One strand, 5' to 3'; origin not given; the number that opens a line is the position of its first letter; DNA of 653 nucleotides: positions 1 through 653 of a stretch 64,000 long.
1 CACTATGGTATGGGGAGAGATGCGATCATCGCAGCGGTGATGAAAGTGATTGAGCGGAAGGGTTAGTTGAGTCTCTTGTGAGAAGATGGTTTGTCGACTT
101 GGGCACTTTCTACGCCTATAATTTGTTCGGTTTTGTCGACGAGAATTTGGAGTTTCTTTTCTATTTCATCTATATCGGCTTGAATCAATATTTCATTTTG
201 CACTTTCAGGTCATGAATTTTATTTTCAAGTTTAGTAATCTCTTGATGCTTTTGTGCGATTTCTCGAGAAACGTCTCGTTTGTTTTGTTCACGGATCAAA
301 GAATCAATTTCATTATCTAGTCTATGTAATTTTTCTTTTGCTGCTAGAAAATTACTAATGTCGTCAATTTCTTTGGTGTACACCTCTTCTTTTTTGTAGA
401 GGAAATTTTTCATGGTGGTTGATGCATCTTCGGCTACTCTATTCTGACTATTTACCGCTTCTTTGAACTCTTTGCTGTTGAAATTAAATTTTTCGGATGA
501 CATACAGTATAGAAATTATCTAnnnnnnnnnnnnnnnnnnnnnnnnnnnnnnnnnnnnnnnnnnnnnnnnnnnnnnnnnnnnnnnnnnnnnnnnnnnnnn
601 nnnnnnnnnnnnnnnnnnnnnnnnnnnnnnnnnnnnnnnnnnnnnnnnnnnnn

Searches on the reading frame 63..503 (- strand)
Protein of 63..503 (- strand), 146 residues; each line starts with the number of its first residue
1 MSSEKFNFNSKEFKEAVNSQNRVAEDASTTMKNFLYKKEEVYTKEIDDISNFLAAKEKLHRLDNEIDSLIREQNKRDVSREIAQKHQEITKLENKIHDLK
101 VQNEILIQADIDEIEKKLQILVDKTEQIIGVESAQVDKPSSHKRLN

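Call 77: search_protein_families(library=pfam, proteins=[window:63-503:-], max_evalue=0.1)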
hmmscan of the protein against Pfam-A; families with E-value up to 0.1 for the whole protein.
window:63-503:- (146 aa): 6 families
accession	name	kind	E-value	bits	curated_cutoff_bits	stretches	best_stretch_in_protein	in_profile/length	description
PF00176.29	SNF2-rel_dom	-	0.0068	16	24.9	1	36-118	183-265/290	SNF2-related domain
PF05130.17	FlgN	-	0.012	16.4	30.5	1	29-125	43-133/147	FlgN protein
PF06022.16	Cir_Bir_Yir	-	0.014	15.4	25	1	12-108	109-200/259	Plasmodium variant antigen protein Cir/Yir/Bir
PF10805.13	DUF2730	-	0.023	15.2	24.9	1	28-110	15-100/102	Protein of unknown function (DUF2730)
PF11083.13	Relaxase_C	-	0.034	14.8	30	1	76-124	29-79/125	C-terminal helical hairpin domain from relaxase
PF03037.21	KMP11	-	0.06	14.6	28.3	1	57-119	10-67/90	Kinetoplastid membrane protein 11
